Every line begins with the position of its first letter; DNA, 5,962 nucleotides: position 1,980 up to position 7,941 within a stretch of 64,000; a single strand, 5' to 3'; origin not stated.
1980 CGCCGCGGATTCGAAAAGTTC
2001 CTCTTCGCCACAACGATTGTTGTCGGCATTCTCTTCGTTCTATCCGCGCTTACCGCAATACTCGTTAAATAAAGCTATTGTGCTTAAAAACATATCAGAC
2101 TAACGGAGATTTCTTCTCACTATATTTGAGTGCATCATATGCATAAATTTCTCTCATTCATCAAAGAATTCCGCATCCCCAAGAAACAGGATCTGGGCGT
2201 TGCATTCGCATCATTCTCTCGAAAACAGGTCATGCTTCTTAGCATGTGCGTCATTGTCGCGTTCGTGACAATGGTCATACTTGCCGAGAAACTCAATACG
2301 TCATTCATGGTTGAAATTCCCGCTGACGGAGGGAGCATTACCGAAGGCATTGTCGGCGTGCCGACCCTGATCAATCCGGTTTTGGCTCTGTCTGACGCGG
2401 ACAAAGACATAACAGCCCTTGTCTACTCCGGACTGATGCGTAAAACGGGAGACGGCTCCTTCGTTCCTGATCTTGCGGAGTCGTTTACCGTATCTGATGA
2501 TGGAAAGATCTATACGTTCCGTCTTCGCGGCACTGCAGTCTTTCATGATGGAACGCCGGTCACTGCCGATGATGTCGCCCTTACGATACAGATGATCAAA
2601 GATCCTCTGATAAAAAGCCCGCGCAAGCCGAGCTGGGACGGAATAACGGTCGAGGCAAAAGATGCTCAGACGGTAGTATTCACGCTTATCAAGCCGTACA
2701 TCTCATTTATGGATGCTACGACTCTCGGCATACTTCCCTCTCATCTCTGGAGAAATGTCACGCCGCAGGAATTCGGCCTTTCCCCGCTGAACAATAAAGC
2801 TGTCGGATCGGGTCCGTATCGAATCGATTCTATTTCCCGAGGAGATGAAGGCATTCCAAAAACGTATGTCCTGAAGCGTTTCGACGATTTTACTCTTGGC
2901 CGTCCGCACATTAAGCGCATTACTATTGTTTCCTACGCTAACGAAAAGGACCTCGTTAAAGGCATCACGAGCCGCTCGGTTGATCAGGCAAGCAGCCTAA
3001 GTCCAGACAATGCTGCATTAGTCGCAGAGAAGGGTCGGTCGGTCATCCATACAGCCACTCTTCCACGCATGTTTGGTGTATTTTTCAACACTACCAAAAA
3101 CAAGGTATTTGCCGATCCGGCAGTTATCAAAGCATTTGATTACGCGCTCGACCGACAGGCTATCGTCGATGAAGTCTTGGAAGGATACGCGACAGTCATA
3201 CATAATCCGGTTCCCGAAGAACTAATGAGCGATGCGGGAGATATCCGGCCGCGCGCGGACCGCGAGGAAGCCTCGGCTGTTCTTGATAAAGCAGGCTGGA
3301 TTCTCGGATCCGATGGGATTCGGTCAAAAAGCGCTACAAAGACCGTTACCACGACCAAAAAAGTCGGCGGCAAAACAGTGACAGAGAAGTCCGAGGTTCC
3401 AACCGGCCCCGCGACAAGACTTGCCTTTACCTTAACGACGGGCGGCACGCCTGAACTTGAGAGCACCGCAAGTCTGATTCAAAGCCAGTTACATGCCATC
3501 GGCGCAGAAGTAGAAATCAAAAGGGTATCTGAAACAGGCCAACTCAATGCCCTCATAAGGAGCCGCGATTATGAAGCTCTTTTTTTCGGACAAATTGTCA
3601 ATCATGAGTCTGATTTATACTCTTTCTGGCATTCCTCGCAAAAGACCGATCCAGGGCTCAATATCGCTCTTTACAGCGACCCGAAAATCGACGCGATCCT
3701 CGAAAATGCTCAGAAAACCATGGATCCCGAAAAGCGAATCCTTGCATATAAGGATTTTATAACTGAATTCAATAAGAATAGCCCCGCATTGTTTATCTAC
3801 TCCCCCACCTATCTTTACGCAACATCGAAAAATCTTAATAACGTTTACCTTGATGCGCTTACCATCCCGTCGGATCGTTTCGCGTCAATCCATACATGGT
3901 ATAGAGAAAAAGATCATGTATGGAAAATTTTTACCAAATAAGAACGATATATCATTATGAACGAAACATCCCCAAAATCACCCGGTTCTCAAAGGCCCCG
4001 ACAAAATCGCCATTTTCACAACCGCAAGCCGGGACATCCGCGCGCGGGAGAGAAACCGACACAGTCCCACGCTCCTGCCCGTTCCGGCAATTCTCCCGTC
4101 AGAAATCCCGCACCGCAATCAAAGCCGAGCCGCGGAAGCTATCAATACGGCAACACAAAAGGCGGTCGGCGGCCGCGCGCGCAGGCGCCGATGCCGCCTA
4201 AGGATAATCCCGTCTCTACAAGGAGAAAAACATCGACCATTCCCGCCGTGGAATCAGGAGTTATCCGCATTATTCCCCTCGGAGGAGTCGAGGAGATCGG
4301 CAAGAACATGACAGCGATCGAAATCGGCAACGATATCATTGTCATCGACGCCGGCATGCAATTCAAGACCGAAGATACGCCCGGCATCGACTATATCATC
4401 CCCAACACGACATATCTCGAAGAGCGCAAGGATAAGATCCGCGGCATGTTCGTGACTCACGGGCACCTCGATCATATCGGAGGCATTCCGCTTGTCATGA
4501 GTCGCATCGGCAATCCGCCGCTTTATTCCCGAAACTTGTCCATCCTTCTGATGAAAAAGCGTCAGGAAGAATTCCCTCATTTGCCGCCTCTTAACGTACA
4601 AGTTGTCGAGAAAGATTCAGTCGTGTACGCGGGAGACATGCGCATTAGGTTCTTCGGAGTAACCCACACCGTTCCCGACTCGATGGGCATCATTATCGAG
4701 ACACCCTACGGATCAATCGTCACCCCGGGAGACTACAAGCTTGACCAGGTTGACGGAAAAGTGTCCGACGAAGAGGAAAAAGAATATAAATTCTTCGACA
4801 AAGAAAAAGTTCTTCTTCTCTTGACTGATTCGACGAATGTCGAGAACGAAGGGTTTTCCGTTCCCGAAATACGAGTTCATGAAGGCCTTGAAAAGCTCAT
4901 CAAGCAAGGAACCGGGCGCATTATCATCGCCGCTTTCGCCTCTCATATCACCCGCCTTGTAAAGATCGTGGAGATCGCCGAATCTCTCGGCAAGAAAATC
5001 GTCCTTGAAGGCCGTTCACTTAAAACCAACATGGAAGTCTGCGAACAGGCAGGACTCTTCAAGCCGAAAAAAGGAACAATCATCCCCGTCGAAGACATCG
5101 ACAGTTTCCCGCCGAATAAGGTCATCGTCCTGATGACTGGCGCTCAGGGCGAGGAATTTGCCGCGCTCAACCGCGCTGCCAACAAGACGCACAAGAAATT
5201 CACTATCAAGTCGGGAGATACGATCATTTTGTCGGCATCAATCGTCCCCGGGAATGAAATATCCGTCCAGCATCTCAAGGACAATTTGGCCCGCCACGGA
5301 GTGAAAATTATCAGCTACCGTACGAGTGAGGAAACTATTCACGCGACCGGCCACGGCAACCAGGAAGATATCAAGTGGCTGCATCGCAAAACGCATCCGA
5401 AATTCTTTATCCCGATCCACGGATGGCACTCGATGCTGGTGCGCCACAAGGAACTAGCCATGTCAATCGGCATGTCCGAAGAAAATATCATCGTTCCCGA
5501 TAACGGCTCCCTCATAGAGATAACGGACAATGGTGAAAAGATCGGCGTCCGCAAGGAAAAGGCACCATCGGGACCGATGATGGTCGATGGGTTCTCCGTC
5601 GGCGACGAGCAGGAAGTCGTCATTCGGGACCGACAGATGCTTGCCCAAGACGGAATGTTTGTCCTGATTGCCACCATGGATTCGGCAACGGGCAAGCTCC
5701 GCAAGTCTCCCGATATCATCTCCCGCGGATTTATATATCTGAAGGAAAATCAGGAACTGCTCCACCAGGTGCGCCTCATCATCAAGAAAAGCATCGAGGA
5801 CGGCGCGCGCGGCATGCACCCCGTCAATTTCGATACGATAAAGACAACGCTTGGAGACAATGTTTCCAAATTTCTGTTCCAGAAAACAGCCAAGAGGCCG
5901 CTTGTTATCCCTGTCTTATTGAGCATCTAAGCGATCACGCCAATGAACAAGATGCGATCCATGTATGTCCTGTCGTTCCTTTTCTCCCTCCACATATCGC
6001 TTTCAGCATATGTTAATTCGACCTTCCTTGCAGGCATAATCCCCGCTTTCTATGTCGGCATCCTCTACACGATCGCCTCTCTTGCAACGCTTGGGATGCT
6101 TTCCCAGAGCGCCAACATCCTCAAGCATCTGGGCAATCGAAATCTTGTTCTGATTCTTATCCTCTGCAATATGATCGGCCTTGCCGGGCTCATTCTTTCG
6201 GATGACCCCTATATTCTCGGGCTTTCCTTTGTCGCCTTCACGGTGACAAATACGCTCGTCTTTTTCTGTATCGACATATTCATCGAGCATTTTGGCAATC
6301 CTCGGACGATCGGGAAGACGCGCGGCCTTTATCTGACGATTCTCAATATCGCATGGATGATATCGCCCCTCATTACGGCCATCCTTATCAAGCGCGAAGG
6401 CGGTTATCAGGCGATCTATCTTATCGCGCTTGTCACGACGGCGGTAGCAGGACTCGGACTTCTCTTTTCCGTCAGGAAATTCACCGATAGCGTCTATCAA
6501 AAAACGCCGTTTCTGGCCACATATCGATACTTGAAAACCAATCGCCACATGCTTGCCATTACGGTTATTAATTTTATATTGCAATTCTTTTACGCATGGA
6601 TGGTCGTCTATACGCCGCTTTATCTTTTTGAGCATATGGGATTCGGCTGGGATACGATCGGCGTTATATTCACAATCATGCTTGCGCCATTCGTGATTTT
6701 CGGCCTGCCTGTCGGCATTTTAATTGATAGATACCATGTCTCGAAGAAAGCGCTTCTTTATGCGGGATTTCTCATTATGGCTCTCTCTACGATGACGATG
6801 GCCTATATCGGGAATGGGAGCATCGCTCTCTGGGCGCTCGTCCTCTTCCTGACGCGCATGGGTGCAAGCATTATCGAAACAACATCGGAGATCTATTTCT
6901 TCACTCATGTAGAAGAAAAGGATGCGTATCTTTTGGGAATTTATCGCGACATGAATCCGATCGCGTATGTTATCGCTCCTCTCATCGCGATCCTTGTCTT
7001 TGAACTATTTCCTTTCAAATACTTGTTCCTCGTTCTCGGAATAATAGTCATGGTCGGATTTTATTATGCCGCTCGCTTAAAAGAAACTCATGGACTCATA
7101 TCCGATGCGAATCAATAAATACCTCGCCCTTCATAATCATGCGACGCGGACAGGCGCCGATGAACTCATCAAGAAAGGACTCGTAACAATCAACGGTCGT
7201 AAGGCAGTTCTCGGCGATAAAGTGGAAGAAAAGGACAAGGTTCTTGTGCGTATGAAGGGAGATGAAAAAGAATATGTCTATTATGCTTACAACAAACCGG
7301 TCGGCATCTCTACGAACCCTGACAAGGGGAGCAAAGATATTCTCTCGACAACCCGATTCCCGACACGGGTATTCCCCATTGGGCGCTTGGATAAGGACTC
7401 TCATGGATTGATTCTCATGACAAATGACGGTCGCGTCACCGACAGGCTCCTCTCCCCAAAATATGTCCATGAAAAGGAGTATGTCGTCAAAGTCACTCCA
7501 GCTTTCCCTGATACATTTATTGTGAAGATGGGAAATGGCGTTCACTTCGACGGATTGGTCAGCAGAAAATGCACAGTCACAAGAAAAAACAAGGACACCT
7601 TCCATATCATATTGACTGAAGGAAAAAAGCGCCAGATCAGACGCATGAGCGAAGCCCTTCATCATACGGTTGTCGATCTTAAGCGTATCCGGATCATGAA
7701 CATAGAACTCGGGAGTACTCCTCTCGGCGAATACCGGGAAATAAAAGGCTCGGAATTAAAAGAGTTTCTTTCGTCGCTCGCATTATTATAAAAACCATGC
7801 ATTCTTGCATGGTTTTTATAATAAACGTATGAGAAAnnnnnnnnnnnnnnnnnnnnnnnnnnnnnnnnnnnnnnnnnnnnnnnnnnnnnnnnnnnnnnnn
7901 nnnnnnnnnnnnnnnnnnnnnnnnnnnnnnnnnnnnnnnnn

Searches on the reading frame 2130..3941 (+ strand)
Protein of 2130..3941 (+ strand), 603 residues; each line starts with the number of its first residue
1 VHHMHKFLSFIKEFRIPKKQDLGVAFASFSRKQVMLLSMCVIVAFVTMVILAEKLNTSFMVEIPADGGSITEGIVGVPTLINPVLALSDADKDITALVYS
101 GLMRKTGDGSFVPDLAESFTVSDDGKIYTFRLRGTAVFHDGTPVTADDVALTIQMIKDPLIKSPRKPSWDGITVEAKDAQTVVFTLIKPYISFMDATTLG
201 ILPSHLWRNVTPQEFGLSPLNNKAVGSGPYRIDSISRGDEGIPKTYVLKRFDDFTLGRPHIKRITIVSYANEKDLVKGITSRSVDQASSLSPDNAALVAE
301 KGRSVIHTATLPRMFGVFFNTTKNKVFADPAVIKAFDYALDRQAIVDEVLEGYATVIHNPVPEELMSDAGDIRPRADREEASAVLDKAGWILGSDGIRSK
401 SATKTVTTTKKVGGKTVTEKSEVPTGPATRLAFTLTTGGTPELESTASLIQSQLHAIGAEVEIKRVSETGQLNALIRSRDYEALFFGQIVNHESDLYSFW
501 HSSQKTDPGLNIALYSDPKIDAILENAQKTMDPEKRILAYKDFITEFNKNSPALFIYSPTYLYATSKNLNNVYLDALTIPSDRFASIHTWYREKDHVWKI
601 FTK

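Call 75: search_protein_families(library=pfam, proteins=[window:2130-3941:+], max_evalue=0.0001)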
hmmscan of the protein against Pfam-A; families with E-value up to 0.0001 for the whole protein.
window:2130-3941:+ (603 aa): 1 family
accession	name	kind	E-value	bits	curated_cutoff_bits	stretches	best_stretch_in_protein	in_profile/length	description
PF00496.27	SBP_bac_5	-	1.4e-70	238.7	32.4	1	111-505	2-363/368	Bacterial extracellular solute-binding proteins, family 5 Middle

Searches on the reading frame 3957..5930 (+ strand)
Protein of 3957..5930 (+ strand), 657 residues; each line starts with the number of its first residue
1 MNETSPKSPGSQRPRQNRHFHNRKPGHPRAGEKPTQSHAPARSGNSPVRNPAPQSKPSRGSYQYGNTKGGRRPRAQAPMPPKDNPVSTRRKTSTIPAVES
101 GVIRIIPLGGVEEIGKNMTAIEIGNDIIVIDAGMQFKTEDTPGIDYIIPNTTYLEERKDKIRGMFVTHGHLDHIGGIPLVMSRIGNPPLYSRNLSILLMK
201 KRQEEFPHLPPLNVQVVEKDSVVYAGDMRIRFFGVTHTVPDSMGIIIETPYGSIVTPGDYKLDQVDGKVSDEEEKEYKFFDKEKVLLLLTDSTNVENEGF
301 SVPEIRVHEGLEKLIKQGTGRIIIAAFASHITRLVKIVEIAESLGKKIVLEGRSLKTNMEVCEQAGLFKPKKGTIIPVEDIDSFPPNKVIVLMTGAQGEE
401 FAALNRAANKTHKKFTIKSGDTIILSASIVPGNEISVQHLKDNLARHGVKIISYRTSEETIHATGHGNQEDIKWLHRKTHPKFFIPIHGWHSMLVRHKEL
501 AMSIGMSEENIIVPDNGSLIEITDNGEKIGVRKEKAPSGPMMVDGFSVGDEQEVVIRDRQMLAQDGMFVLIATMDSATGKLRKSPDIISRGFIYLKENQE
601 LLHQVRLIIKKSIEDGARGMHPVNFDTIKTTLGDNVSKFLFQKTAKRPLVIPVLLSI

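Call 75: search_protein_families(library=pfam, proteins=[window:3957-5930:+], max_evalue=0.0001)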
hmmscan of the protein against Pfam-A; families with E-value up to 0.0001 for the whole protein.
window:3957-5930:+ (657 aa): 4 families
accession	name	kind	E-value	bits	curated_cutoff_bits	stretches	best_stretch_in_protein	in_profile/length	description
PF22505.1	RNase_J_b_CASP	-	6.4e-41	139.5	27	1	320-444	2-126/126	Ribonuclease J, beta-CASP domain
PF17770.6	RNase_J_C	-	1.1e-22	81.4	23.8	1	555-657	1-102/102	Ribonuclease J C-terminal domain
PF00753.33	Lactamase_B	-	1.3e-12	48.6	22.7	1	116-271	6-161/196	Metallo-beta-lactamase superfamily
PF12706.13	Lactamase_B_2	-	5.3e-07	29.9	27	1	155-262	23-145/200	Beta-lactamase superfamily domain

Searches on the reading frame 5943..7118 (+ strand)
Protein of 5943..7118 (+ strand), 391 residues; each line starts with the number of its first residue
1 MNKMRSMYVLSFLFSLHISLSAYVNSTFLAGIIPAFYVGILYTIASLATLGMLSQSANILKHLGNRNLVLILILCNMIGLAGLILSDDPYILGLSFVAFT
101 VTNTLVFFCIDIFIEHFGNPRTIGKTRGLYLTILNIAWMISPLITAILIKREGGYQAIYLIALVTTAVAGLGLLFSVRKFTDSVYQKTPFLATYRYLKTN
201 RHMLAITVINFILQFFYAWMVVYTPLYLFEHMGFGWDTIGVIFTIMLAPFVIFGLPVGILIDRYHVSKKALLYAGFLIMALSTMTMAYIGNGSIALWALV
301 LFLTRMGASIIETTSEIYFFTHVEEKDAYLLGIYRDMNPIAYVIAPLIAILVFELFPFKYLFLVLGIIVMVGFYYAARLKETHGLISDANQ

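Call 75: search_protein_families(library=pfam, proteins=[window:5943-7118:+], max_evalue=0.0001)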
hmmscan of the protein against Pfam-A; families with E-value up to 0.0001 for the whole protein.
window:5943-7118:+ (391 aa): 1 family
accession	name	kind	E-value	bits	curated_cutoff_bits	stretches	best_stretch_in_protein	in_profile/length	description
PF07690.21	MFS_1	-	1.3e-30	107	33.4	2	9-315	3-315/347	Major Facilitator Superfamily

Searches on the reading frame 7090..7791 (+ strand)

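Call 75: search_protein_families(library=pfam, proteins=[window:7090-7791:+], max_evalue=0.0001)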
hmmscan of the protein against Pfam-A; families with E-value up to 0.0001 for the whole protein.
window:7090-7791:+ (233 aa): 2 families
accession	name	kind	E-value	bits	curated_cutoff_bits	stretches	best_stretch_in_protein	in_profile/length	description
PF00849.27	PseudoU_synth_2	-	2.2e-16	60.9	26.8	1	64-188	2-151/152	RNA pseudouridylate synthase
PF01479.30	S4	-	1.6e-07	31.4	22.8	1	6-51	1-48/48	S4 domain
